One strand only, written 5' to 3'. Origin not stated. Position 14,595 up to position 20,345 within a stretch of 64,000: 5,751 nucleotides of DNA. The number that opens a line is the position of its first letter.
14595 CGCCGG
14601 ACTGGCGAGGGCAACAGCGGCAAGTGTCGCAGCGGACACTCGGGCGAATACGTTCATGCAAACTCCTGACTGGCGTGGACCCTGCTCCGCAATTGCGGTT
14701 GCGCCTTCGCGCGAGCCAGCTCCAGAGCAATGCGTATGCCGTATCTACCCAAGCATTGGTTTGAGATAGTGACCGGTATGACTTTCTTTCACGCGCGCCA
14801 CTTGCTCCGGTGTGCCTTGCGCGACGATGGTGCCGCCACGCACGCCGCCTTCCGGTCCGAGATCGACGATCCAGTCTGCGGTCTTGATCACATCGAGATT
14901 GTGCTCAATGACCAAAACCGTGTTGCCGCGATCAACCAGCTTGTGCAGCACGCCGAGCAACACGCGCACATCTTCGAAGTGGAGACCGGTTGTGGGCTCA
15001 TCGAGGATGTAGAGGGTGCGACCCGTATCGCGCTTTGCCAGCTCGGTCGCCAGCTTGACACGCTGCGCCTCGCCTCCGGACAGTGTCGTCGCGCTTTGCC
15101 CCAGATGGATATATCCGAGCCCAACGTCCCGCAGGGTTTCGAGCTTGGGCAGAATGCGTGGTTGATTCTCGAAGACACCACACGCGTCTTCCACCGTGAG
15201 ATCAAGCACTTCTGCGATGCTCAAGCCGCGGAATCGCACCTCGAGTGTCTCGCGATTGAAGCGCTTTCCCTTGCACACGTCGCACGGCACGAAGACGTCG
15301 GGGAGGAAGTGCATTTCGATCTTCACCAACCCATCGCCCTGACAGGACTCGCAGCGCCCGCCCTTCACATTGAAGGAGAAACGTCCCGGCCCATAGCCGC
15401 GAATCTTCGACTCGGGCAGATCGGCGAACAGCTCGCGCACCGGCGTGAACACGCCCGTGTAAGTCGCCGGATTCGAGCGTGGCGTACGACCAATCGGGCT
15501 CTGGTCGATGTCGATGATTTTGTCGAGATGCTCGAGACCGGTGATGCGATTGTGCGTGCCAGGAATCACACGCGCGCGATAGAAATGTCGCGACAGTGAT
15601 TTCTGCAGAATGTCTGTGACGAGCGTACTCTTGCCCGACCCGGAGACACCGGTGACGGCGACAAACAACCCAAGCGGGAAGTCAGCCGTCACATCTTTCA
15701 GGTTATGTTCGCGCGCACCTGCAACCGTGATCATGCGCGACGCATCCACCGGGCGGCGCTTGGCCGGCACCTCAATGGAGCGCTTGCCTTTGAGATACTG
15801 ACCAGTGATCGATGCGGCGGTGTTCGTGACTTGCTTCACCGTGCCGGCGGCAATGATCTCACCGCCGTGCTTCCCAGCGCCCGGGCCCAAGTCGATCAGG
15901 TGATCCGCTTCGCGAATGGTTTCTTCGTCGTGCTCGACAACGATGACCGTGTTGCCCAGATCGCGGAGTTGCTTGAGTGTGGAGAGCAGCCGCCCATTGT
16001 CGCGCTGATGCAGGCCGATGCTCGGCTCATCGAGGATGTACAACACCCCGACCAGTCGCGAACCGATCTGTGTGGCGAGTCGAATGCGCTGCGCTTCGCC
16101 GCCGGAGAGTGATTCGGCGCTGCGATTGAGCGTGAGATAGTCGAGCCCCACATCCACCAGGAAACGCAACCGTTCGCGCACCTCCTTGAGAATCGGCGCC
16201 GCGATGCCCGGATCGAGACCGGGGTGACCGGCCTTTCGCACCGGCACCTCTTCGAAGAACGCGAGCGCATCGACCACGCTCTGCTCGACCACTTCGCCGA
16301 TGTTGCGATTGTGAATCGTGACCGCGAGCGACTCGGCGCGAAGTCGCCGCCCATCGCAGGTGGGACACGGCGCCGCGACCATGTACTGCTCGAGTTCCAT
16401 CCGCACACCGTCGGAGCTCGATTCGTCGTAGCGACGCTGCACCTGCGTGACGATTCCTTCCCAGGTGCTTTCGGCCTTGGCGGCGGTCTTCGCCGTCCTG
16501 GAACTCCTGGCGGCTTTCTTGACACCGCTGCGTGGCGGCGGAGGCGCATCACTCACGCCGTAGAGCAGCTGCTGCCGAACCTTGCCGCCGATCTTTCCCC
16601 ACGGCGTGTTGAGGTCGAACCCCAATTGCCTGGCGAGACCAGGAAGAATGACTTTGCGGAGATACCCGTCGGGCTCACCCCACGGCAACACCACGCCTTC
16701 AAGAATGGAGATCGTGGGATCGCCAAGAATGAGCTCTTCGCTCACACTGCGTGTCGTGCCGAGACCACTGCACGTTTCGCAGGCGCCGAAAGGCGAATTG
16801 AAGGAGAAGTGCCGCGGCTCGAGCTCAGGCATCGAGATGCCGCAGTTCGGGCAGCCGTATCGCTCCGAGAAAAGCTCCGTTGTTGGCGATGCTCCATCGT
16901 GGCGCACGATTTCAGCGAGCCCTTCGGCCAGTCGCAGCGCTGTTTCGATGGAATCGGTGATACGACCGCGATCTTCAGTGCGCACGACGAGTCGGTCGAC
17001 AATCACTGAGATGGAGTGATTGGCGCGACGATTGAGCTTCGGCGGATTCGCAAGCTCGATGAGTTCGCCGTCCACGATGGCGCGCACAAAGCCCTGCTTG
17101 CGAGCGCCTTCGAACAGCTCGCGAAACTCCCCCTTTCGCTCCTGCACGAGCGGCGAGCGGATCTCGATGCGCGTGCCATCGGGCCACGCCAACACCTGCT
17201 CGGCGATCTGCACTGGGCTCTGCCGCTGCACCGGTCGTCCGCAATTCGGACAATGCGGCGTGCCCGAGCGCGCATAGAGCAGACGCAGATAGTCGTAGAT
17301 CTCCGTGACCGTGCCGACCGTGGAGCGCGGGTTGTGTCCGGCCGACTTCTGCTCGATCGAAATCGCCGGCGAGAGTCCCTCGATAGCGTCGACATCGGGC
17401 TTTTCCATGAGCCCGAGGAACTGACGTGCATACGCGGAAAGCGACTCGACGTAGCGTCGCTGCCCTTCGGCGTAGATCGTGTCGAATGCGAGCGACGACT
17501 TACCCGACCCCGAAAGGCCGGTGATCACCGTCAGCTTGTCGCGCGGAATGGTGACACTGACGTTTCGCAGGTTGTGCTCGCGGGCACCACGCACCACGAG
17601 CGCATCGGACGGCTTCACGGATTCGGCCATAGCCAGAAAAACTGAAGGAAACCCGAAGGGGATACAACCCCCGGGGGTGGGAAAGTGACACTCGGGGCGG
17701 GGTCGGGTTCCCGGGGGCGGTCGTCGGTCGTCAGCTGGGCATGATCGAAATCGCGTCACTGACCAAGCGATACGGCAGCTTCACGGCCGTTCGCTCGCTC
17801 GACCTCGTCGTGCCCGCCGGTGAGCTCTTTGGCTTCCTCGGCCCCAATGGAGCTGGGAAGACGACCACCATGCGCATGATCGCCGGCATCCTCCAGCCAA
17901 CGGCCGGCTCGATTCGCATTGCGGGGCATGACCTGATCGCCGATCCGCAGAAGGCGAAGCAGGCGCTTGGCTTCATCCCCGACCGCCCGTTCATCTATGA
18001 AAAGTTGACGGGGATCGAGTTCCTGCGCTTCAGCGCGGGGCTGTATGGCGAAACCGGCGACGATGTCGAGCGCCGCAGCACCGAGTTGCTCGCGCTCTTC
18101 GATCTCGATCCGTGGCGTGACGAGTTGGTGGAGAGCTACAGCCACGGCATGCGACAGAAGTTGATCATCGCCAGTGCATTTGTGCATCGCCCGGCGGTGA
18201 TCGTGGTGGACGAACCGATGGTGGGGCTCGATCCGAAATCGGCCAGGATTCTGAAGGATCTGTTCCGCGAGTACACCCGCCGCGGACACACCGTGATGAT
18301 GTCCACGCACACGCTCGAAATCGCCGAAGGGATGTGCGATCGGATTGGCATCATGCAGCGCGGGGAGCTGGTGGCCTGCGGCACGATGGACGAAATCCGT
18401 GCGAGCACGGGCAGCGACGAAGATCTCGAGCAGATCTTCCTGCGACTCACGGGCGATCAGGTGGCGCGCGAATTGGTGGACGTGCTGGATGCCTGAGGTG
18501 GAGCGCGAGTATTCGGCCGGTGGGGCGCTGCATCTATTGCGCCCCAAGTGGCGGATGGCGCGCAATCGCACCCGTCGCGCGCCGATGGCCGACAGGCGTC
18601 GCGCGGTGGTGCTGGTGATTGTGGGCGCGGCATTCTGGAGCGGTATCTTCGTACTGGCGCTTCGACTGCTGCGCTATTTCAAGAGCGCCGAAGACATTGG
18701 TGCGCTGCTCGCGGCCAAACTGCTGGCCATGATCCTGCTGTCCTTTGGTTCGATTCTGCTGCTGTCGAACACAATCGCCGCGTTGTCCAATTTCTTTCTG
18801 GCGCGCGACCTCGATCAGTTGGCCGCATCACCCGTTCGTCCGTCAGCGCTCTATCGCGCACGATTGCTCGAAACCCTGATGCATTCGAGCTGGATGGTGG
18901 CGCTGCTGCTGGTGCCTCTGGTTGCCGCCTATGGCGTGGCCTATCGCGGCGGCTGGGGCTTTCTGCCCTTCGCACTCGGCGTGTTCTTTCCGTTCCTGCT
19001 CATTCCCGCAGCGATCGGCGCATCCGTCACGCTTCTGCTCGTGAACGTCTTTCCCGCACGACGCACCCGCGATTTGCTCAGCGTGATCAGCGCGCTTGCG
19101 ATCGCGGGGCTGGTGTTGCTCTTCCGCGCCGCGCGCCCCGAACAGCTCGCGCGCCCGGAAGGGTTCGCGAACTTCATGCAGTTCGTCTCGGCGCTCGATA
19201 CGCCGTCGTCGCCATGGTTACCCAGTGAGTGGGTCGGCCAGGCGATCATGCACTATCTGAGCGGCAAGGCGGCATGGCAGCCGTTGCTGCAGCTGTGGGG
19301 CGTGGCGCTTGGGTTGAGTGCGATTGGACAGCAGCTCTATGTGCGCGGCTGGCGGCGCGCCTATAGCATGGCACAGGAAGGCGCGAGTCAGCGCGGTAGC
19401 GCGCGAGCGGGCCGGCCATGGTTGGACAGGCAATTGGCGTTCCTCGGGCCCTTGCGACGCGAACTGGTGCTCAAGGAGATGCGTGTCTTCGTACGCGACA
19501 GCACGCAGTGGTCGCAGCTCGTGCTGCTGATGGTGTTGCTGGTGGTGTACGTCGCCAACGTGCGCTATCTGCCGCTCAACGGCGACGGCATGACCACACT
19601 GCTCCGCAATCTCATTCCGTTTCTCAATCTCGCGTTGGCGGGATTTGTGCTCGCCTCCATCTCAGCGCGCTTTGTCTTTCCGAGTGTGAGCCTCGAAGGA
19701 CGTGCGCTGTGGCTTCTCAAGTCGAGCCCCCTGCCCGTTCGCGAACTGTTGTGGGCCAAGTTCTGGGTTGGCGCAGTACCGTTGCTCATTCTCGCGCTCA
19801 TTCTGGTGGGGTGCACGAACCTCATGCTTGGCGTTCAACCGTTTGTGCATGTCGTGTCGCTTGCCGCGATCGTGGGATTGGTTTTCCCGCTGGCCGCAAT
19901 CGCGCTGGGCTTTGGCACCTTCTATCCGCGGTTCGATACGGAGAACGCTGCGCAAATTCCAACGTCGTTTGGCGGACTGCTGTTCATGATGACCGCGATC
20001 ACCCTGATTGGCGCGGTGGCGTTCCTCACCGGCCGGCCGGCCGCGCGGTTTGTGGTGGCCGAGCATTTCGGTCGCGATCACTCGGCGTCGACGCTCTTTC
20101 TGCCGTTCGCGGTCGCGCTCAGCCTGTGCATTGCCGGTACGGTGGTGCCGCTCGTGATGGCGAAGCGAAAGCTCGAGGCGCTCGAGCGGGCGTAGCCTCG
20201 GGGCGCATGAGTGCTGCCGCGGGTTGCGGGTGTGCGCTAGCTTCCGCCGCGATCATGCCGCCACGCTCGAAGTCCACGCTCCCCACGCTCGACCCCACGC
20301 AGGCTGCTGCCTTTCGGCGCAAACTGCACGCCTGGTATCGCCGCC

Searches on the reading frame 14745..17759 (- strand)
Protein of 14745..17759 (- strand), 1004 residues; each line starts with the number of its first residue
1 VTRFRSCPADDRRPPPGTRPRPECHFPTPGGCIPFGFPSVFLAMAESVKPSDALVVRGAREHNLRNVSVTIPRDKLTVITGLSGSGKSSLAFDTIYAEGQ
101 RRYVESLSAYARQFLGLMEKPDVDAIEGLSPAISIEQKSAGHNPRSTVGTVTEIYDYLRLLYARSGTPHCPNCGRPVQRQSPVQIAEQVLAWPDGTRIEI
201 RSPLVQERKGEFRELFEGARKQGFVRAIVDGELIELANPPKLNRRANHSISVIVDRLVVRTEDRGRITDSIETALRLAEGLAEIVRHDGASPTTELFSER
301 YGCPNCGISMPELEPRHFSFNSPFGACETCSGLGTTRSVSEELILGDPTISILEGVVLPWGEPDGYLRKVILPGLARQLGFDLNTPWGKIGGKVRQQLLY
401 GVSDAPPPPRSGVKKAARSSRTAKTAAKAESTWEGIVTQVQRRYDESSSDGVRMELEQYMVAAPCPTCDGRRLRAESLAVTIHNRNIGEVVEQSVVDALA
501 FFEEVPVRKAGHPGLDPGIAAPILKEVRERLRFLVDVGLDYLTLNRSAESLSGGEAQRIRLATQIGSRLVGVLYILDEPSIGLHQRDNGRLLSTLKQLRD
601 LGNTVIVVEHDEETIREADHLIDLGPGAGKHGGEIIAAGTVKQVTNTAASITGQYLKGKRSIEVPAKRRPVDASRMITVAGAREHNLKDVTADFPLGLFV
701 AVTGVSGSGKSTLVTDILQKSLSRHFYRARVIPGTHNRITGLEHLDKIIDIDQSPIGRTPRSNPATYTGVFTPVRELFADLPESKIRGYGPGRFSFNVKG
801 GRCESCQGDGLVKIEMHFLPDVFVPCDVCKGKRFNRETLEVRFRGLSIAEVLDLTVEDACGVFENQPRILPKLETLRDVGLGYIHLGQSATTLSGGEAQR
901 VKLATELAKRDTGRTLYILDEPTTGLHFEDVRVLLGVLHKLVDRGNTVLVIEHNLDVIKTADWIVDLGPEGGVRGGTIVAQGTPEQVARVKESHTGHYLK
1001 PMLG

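Call 26: search_protein_families(library=pfam, proteins=[window:14745-17759:-], max_evalue=0.00001)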
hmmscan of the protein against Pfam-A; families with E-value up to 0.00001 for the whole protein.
window:14745-17759:- (1004 aa): 8 families
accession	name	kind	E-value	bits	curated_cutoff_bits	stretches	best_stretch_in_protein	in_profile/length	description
PF17760.6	UvrA_inter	-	1.4e-34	118.7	23.3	1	180-286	1-107/109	UvrA interaction domain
PF00005.33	ABC_tran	-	5.4e-21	76.1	25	0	859-924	79-137/137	ABC transporter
PF17755.6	UvrA_DNA-bind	-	7.3e-20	71.8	23.2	1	342-458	3-110/110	UvrA DNA-binding domain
PF02463.25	SMC_N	-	1.6e-12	47.7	40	0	490-623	135-210/220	RecF/RecN/SMC N terminal domain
PF13191.12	AAA_16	-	5.8e-08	33.8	32.6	0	698-739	25-63/167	AAA ATPase domain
PF13555.12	AAA_29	-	7.8e-08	32.4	27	0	65-90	13-38/61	P-loop containing region of AAA domain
PF20703.3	nSTAND1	-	6.8e-07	29.7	27.1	0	60-92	19-51/379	Novel STAND NTPase 1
PF13304.12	AAA_21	-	8.3e-06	26.5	27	0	899-948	243-293/304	AAA domain, putative AbiEii toxin, Type IV TA system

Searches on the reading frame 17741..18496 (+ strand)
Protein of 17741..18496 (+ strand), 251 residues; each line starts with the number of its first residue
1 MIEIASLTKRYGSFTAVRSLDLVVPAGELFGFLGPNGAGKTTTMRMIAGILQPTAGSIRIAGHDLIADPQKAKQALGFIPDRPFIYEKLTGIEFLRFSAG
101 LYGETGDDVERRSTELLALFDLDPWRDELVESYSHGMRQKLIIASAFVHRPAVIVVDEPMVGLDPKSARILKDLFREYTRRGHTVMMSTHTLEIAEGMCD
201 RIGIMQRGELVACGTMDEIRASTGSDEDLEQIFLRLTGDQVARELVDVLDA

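Call 26: search_protein_families(library=pfam, proteins=[window:17741-18496:+], max_evalue=0.00001)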
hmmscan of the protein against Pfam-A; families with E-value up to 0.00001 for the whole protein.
window:17741-18496:+ (251 aa): 2 families
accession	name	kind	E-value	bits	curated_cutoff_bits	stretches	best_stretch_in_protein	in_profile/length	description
PF00005.33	ABC_tran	-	4.8e-26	92.4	25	1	18-160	2-136/137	ABC transporter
PF13304.12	AAA_21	-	6.9e-12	46.5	27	1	132-193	237-301/304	AAA domain, putative AbiEii toxin, Type IV TA system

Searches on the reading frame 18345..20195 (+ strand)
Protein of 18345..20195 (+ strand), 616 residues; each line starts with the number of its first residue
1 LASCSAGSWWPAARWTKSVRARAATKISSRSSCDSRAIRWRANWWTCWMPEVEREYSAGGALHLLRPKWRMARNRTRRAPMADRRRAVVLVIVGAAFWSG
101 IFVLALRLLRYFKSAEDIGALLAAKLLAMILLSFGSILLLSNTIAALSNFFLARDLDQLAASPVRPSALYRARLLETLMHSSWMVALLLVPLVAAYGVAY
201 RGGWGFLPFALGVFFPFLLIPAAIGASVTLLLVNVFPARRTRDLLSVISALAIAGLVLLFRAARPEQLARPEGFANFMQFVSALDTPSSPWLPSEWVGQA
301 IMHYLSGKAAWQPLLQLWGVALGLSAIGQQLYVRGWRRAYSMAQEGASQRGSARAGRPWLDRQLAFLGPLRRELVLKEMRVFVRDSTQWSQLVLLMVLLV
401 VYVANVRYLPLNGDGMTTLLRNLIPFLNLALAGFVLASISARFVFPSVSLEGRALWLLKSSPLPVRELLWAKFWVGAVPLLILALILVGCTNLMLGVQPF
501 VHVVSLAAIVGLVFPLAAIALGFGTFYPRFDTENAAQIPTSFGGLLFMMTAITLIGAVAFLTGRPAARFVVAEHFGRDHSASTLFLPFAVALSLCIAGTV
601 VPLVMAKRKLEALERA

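Call 26: search_protein_families(library=pfam, proteins=[window:18345-20195:+], max_evalue=0.00001)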
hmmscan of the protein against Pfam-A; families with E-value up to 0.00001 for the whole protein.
window:18345-20195:+ (616 aa): 1 family
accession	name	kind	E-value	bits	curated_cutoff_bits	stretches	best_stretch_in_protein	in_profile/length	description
PF16949.11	ABC_tran_2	-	8.3e-105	352.1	25.7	1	83-614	6-541/542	Putative ATP-binding cassette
